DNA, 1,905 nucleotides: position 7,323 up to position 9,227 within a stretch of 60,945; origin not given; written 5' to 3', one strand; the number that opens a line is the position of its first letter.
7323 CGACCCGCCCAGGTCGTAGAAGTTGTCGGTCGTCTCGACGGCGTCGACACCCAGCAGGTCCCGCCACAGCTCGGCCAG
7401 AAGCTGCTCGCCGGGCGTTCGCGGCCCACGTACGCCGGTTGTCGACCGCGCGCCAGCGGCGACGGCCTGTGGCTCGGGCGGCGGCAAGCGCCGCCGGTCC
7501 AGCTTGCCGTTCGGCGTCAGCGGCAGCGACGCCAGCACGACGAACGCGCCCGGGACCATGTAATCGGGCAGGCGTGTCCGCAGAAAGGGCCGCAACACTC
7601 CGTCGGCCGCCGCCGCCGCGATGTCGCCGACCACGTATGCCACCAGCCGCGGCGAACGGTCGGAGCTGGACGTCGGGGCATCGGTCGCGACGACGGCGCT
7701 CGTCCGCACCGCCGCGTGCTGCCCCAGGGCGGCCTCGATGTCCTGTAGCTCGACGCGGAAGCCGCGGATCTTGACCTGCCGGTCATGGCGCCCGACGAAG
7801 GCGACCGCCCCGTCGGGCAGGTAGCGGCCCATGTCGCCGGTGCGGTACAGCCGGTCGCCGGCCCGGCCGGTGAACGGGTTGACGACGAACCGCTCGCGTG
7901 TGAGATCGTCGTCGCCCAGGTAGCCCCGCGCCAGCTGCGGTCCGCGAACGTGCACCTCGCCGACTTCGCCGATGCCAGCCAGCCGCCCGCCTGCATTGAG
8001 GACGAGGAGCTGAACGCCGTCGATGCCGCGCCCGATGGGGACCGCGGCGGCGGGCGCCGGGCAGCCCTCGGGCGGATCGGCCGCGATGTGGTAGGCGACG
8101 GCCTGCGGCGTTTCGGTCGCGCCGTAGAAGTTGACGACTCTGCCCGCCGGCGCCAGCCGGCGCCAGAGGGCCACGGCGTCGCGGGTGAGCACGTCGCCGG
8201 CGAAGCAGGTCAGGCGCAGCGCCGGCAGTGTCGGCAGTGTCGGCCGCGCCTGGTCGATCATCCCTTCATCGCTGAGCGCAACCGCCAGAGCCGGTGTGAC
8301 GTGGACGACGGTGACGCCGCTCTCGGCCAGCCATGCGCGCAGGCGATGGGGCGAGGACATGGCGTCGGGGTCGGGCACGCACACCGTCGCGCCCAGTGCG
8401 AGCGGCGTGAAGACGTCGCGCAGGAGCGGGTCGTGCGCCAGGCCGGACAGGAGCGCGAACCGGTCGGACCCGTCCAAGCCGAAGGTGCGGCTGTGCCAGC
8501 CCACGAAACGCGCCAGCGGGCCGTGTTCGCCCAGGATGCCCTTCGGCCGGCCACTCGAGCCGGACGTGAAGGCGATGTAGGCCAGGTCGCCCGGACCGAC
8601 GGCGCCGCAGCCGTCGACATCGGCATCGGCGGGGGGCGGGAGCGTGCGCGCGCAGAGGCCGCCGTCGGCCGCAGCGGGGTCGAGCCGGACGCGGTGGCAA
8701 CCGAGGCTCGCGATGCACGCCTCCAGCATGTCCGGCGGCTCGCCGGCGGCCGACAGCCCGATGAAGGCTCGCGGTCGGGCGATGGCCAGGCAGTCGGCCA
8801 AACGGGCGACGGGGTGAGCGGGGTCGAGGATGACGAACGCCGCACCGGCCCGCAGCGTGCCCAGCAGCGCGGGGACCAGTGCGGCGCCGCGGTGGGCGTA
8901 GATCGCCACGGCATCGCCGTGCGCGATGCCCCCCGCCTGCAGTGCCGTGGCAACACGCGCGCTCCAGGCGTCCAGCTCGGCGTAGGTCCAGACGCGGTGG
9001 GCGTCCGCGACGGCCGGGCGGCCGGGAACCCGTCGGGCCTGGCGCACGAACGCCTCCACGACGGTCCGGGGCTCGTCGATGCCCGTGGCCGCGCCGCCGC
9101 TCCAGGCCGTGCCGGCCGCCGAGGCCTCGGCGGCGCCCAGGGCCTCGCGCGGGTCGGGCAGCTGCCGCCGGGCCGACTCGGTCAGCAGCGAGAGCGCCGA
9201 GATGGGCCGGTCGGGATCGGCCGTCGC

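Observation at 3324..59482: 56-kb single-strand hybrid cis-AT PKS/NRPS cluster with an unusual combination of features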

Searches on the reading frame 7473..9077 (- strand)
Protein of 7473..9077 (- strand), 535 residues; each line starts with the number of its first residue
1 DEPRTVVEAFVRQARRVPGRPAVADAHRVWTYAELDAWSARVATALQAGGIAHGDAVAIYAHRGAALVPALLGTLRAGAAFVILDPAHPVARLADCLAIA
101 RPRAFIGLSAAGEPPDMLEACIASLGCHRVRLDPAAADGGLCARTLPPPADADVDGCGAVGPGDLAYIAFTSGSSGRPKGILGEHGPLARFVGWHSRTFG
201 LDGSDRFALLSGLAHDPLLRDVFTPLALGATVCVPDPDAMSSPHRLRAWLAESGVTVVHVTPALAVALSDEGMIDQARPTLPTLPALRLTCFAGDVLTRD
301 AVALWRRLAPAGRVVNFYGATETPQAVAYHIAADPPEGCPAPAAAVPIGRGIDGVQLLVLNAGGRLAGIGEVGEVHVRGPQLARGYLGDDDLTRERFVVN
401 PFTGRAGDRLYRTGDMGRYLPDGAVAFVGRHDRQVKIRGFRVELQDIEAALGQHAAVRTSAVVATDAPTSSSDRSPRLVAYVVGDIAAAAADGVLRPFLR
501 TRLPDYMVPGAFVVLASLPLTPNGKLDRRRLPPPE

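Call 73: search_solved_structures(query=window:7473-9077:-, max_evalue=1e-30)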
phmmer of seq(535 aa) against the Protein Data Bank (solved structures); distinct sequences matched with E-value up to 1e-30: 76 (the best 60 are shown).
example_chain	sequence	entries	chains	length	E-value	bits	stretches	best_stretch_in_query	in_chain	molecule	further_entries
6mfy_A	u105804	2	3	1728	9.3e-130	437.1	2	14-535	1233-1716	Linear gramicidin synthase subunit A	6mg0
6mfz_A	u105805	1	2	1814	1.1e-129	436.8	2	14-535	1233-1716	Linear gramicidin synthase subunit A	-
9be3_A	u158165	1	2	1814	1.1e-129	436.8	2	14-535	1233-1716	Linear gramicidin synthase subunit A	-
9be4_A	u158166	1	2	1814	1.1e-129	436.8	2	14-535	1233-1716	Linear gramicidin synthase subunit A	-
9meh_A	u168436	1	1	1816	1.1e-129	436.8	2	14-535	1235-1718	Linear gramicidin synthase subunit A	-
8xjz_C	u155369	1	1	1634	1.8e-94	320.7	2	3-531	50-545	Peptide synthetase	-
6p1j_A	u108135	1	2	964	3.6e-85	289.9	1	2-531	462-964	Txo2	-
8hlk_A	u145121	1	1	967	1.8e-73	251.3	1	7-535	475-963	Microcystin synthetase B (Fragment)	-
6ea3_B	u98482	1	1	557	5e-73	249.9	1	22-535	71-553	adenylation domain of Fuscachelin synthetase component H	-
5u89_A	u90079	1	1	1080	9.9e-71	242.3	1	6-535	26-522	Amino acid adenylation domain protein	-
2vsq_A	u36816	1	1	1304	3.6e-70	240.4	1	155-535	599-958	SURFACTIN SYNTHETASE SUBUNIT 3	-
7ly7_A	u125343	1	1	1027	7.7e-68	232.7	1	150-534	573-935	BmdB, Bacillamide NRPS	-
7ly4_E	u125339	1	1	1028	7.7e-68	232.7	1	150-534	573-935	BmdB, bacillamide NRPS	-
5ja1_A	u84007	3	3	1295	8.4e-68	232.6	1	3-535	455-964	Enterobactin synthase component F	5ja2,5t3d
4d4g_A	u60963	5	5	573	1.4e-67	231.9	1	158-535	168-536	APNAA1 | APNA A1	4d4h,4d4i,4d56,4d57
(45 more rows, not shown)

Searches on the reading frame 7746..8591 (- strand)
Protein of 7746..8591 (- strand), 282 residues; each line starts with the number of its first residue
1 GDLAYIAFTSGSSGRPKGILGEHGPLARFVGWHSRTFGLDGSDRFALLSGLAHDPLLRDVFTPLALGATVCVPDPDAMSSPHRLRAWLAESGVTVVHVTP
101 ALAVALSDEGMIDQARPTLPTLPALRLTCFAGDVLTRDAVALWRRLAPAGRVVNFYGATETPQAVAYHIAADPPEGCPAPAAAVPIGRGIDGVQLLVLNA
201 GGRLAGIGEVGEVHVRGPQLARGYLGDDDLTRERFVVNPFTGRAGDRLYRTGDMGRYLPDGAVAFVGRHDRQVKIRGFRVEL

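Call 74: search_solved_structures(query=window:7746-8591:-, max_evalue=1e-40, show_alignments=2)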
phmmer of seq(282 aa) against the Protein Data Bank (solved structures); distinct sequences matched with E-value up to 1e-40: 10.
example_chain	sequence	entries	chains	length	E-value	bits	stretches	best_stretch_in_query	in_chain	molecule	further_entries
6mfy_A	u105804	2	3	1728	2.6e-76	260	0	1-282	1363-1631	Linear gramicidin synthase subunit A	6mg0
6mfz_A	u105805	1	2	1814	3.4e-76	259.6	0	1-282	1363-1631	Linear gramicidin synthase subunit A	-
9be3_A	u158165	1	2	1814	3.4e-76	259.6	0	1-282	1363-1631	Linear gramicidin synthase subunit A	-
9be4_A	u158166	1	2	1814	3.4e-76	259.6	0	1-282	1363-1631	Linear gramicidin synthase subunit A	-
9meh_A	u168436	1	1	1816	3.5e-76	259.6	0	1-282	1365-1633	Linear gramicidin synthase subunit A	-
8xjz_C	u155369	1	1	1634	6.7e-61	209.4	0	2-282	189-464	Peptide synthetase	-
6p1j_A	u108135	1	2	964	3.1e-50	174.4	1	3-282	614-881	Txo2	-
6ea3_B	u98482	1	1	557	7.7e-48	166.5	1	2-281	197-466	adenylation domain of Fuscachelin synthetase component H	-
6oyf_A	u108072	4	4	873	1.6e-46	162.2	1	3-277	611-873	Txo1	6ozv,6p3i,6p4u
5ja1_A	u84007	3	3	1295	3.8e-43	151.1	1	3-282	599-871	Enterobactin synthase component F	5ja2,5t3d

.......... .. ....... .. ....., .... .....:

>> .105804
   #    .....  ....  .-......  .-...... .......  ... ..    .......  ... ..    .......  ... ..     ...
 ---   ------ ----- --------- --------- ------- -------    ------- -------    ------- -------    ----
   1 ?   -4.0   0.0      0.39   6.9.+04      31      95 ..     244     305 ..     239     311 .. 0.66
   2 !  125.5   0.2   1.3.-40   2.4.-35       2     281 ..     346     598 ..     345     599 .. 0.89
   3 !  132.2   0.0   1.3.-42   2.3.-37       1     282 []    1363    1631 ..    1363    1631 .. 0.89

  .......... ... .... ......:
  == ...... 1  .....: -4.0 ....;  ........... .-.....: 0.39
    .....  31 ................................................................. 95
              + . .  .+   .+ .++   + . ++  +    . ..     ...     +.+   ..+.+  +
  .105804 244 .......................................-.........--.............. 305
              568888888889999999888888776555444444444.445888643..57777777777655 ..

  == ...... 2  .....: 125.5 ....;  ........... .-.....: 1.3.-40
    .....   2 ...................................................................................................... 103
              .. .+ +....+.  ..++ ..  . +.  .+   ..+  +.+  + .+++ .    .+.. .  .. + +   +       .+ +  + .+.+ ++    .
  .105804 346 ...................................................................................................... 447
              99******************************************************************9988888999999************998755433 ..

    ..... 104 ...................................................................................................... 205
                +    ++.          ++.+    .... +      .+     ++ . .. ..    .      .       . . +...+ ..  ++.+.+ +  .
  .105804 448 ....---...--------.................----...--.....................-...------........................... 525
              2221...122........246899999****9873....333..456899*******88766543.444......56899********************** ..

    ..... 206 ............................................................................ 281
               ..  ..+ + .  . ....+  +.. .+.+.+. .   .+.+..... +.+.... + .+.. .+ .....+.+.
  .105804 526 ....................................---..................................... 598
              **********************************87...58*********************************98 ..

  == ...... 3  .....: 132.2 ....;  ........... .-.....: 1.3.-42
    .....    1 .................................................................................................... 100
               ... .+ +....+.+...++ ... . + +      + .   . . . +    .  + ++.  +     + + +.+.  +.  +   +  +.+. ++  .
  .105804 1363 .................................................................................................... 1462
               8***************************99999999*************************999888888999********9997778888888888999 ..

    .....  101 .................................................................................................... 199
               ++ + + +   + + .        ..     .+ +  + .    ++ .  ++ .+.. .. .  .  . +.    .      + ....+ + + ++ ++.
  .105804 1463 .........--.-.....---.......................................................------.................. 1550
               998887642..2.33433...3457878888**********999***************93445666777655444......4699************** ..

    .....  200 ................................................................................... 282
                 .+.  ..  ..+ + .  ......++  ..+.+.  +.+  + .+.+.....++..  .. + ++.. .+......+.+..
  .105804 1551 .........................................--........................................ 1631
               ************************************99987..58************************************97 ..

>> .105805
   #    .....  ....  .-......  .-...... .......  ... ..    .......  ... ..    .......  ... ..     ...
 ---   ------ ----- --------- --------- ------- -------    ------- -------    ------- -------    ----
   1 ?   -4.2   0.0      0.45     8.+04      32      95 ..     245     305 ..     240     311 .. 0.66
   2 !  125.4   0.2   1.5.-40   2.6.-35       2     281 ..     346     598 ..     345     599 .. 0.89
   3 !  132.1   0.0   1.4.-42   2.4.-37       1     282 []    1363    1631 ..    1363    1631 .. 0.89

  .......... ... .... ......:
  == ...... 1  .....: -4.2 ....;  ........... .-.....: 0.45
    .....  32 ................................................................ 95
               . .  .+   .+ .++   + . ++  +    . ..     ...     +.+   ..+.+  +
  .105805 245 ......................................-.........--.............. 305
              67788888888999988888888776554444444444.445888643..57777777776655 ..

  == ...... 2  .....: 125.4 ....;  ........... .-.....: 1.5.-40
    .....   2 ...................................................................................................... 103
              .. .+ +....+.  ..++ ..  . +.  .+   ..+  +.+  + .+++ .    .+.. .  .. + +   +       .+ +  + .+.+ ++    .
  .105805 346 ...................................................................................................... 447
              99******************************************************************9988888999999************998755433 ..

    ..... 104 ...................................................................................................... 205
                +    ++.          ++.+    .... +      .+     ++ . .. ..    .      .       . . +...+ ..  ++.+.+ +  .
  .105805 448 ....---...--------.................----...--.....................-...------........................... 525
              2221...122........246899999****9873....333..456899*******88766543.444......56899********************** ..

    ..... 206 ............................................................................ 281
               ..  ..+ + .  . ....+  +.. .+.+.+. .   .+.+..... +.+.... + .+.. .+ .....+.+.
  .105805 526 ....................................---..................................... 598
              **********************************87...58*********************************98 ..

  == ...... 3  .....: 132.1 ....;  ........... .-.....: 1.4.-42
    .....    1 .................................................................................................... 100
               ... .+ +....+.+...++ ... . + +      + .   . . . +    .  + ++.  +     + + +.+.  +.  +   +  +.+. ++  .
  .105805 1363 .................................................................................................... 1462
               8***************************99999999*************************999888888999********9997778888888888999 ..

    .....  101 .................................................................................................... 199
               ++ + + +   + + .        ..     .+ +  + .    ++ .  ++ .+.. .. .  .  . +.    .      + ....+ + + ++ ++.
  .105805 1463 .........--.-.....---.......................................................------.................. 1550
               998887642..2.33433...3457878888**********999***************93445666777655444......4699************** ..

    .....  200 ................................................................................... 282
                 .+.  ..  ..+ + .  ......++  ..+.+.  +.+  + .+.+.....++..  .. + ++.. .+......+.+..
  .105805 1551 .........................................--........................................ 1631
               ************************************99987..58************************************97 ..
